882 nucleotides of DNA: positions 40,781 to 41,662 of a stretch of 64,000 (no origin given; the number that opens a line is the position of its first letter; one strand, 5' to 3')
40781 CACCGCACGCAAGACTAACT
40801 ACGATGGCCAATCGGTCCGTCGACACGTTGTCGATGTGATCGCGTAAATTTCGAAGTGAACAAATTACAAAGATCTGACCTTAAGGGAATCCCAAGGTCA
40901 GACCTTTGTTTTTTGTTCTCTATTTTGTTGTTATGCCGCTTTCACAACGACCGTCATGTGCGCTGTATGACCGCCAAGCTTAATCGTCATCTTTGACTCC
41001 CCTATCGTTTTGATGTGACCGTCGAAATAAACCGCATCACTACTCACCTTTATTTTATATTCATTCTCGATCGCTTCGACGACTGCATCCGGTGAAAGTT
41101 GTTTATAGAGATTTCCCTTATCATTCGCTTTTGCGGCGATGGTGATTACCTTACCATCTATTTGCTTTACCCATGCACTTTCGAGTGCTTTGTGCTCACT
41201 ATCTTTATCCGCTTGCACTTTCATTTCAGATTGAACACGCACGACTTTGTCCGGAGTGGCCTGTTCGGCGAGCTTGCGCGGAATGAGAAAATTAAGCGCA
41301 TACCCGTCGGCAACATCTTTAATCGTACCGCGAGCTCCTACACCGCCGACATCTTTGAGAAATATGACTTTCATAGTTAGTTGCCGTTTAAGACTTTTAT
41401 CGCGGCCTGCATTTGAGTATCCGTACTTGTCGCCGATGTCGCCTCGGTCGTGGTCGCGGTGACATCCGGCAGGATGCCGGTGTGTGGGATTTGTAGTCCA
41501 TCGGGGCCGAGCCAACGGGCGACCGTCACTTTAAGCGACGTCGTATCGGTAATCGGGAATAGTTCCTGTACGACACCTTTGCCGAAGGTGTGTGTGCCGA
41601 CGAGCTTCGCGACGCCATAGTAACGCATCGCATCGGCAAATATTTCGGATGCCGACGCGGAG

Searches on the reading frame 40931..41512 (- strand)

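Call 23: search_protein_families(library=pfam, proteins=[window:40931-41512:-], max_evalue=0.001)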
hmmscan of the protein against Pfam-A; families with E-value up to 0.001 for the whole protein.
window:40931-41512:- (193 aa): 2 families
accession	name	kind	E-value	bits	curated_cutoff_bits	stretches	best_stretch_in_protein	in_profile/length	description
PF01281.25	Ribosomal_L9_N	-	1.8e-18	66.2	20.7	1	47-90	1-44/47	Ribosomal protein L9, N-terminal domain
PF03948.19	Ribosomal_L9_C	-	6.5e-11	43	23.2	1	115-191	7-85/86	Ribosomal protein L9, C-terminal domain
